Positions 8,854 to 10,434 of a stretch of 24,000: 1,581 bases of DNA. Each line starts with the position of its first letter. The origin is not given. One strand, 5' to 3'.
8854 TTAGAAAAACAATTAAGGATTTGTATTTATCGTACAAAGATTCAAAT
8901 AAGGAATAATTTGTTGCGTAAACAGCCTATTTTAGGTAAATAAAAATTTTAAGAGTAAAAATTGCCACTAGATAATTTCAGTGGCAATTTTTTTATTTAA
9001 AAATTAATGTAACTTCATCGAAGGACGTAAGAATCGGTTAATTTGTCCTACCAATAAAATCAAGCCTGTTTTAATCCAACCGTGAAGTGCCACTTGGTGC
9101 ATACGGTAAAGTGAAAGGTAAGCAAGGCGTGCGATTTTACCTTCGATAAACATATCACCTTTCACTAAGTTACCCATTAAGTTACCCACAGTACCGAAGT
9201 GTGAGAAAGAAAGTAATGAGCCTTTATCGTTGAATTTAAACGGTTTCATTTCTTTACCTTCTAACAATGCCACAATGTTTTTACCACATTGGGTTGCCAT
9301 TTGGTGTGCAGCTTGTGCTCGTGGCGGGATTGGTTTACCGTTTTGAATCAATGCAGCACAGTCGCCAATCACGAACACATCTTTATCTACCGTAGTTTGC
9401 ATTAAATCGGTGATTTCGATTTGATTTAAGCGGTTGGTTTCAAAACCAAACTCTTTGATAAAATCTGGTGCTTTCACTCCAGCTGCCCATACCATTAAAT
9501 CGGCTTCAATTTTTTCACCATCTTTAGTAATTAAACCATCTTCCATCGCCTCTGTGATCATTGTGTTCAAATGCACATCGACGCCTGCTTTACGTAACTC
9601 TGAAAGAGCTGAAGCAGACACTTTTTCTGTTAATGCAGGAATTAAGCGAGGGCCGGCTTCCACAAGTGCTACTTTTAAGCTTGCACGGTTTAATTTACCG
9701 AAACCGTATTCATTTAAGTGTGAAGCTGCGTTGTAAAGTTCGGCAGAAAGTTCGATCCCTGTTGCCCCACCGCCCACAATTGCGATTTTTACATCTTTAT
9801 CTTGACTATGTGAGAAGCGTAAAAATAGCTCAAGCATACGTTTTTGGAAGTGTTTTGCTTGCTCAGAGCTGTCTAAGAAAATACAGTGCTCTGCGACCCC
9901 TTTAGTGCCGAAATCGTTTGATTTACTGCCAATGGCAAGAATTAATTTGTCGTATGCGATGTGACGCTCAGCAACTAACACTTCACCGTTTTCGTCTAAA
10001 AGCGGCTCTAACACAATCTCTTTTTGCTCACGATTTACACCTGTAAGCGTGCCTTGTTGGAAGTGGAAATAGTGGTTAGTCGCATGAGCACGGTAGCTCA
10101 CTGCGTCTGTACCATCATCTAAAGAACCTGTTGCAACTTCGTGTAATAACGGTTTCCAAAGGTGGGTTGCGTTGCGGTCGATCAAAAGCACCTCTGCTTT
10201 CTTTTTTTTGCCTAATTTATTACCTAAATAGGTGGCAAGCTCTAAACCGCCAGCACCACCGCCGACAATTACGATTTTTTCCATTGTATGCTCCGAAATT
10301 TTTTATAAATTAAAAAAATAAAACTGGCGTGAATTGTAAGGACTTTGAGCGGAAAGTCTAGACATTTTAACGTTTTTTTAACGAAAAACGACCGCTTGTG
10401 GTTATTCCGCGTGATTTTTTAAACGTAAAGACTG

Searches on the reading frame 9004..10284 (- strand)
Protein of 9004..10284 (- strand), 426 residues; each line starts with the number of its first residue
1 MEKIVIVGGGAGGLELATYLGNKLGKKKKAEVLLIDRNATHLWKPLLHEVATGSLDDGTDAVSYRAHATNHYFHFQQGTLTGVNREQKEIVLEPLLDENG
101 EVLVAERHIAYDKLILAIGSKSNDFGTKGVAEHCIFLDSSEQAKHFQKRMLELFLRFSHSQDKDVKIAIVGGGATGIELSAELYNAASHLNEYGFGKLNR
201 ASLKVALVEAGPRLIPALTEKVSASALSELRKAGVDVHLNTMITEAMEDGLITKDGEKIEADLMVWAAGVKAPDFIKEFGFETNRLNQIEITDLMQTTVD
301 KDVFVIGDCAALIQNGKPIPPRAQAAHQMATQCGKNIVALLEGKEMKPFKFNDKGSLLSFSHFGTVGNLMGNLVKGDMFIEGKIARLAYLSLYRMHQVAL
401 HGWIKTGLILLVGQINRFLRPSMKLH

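Call 3: search_protein_families(library=pfam, proteins=[window:9004-10284:-], max_evalue=0.1)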
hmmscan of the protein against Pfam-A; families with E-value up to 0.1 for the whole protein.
window:9004-10284:- (426 aa): 11 families
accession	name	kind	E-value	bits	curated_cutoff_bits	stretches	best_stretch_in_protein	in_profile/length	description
PF07992.20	Pyr_redox_2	-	4.5e-58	197.4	26.1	1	3-330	2-291/291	Pyridine nucleotide-disulphide oxidoreductase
PF00070.33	Pyr_redox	-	4e-13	50.1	22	2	166-249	1-69/82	Pyridine nucleotide-disulphide oxidoreductase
PF01266.30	DAO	-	9.1e-06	25.9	27.9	0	226-278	155-212/353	FAD dependent oxidoreductase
PF13738.12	Pyr_redox_3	-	4.6e-05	23.2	30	1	161-307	161-305/305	Pyridine nucleotide-disulphide oxidoreductase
PF13454.12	NAD_binding_9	-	6.1e-05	23.5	21.8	0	5-39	1-34/155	FAD-NAD(P)-binding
PF05834.18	Lycopene_cycl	-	0.00061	19.4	23.4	0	4-43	2-38/380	Lycopene cyclase protein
PF03486.20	HI0933_like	-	0.0007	19.5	50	0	3-41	2-35/244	HI0933-like protein Rossmann domain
PF01494.25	FAD_binding_3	-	0.01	15.5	22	0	3-41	3-36/349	FAD binding domain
PF02558.23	ApbA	-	0.025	14.6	22.2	0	4-42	1-33/150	Ketopantoate reductase PanE/ApbA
PF13450.12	NAD_binding_8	-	0.029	15.1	21.9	1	6-39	1-29/68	NAD(P)-binding Rossmann-like domain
PF04820.20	Trp_halogenase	-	0.057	12.7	21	0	3-38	1-35/458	Tryptophan halogenase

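Call 32: find_encoding_contigs(protein=window:9004-10284:-, flank=10000, max_places=8)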
Protein window:9004-10284:- (426 aa): 6 contigs read that carry it; 4 places shown.
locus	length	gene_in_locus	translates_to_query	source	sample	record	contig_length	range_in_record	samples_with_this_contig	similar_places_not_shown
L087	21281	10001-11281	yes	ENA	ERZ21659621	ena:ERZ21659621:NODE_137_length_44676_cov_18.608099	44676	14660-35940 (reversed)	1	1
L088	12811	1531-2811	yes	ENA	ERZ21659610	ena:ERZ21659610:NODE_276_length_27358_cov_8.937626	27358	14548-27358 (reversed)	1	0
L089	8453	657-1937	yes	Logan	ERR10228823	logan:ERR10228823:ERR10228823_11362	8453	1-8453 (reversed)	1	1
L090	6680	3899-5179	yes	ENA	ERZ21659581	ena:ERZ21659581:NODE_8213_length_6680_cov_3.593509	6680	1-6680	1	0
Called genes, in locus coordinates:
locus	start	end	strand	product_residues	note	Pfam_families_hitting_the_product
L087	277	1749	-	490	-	PF13742:tRNA_anti_2, PF01336:tRNA_anti-codon, PF02601:Exonuc_VII_L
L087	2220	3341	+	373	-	PF03562:MltA, PF06725:3D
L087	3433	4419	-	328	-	PF01979:Amidohydro_1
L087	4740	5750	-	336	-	PF02653:BPD_transp_2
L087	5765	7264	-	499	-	PF00005:ABC_tran, PF13304:AAA_21 (faint), PF00005:ABC_tran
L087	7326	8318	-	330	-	PF00532:Peripla_BP_1, PF13407:Peripla_BP_4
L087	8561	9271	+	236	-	PF00445:Ribonuclease_T2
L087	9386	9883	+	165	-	PF10263:SprT-like, PF17283:Zn_ribbon_SprT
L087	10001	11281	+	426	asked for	PF01266:DAO (faint), PF07992:Pyr_redox_2, PF00070:Pyr_redox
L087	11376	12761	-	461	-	PF01926:MMR_HSR1 (faint), PF00350:Dynamin_N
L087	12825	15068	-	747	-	PF00350:Dynamin_N, PF01926:MMR_HSR1 (faint)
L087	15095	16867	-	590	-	PF00350:Dynamin_N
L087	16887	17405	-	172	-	PF13280:WYL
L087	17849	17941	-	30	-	-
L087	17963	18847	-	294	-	PF01571:GCV_T, PF21130:YgfZ_barrel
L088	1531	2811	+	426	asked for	PF01266:DAO (faint), PF07992:Pyr_redox_2, PF00070:Pyr_redox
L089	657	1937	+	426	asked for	PF01266:DAO (faint), PF07992:Pyr_redox_2, PF00070:Pyr_redox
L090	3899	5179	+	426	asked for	PF01266:DAO (faint), PF07992:Pyr_redox_2, PF00070:Pyr_redox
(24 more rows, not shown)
